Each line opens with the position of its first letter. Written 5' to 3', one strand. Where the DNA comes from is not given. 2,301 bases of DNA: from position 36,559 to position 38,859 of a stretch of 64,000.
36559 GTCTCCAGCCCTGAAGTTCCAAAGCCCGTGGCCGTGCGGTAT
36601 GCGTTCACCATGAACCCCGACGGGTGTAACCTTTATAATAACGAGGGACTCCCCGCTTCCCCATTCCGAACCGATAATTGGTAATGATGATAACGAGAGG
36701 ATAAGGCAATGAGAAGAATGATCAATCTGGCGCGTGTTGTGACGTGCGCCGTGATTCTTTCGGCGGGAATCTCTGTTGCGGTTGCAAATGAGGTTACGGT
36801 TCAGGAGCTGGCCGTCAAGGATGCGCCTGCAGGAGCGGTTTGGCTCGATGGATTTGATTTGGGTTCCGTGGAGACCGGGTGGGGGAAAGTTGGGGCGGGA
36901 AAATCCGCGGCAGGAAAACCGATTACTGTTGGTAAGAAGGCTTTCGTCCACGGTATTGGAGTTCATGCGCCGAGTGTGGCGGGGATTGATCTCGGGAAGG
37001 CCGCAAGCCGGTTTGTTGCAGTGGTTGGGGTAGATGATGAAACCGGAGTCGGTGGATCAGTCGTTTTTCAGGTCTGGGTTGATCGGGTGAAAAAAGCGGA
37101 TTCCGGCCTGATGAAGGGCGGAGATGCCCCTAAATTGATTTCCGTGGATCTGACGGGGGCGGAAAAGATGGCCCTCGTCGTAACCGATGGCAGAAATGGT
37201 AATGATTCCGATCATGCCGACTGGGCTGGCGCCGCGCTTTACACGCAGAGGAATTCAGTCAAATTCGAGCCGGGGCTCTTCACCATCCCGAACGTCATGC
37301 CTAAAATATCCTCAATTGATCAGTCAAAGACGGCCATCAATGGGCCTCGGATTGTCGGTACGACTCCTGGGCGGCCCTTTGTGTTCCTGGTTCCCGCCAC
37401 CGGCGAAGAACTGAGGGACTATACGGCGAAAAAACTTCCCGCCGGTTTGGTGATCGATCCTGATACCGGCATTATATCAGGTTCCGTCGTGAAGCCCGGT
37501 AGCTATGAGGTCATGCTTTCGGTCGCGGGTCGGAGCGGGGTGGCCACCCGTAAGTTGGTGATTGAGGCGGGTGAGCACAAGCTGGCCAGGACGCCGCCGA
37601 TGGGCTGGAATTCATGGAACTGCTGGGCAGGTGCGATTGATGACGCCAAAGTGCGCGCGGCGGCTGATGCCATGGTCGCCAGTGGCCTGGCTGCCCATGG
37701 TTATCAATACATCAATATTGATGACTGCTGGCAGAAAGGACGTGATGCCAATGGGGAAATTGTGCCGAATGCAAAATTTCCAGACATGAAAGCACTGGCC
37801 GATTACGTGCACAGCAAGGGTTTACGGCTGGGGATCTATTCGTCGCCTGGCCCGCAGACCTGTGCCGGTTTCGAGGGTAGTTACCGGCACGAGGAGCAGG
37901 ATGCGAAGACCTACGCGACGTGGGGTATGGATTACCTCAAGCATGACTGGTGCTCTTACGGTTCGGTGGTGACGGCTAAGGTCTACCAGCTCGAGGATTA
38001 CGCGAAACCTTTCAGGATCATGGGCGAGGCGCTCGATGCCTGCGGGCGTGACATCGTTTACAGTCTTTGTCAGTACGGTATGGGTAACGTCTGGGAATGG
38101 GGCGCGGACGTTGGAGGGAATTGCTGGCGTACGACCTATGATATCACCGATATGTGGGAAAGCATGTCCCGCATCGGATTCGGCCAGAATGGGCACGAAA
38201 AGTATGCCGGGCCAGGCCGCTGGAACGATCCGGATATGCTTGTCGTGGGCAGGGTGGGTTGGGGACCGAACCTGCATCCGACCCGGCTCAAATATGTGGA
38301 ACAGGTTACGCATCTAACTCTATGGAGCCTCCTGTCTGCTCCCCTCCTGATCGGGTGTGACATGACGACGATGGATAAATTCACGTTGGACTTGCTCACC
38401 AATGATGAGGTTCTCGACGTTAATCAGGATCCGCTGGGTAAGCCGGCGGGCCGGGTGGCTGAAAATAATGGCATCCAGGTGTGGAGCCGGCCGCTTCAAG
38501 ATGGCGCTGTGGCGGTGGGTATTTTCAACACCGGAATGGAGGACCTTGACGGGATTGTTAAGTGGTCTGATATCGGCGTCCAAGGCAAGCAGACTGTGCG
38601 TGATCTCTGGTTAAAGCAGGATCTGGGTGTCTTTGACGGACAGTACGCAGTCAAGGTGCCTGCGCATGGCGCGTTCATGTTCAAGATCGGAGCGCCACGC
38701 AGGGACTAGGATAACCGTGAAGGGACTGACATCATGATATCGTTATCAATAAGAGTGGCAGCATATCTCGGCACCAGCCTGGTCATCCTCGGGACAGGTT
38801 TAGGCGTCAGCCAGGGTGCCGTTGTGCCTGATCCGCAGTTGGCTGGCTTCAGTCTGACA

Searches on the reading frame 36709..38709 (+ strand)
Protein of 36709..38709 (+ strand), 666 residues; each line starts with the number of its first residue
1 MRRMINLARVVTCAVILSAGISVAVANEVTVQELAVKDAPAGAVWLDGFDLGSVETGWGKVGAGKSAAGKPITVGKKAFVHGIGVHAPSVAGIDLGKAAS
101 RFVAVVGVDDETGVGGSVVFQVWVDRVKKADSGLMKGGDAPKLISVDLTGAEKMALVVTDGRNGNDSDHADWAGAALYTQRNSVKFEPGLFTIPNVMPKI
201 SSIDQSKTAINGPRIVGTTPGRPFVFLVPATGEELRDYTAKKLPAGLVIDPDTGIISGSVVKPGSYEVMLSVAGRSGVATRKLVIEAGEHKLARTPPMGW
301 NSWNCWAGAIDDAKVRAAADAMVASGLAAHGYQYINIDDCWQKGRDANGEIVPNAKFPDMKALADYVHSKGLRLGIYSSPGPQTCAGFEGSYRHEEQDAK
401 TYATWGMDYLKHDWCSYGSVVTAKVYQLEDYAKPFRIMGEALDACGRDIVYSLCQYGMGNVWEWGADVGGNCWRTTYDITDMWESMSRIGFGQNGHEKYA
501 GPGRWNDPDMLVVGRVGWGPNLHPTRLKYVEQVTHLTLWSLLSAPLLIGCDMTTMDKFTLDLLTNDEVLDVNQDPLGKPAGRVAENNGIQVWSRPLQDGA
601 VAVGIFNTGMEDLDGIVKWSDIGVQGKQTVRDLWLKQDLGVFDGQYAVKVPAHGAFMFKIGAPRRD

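Call 14: search_protein_families(library=pfam, proteins=[window:36709-38709:+], max_evalue=0.001)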
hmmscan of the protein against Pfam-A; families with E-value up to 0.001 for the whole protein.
window:36709-38709:+ (666 aa): 5 families
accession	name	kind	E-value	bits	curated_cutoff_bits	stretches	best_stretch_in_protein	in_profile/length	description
PF16499.11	Melibiase_2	-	7.8e-56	189.9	23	1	295-574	1-284/284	Alpha galactosidase A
PF08305.17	NPCBM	-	1.7e-41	141.9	23.9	1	43-177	2-136/137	NPCBM/NEW2 domain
PF17801.7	Melibiase_C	-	4.5e-19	68.8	22.9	1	587-660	2-71/71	Alpha galactosidase C-terminal beta sandwich domain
PF05345.18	He_PIG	-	2.3e-09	38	24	1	211-280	5-87/96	Putative Ig domain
PF10566.15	Glyco_hydro_97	-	8.9e-05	22.5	32.5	1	328-426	44-141/275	Glycoside hydrolase 97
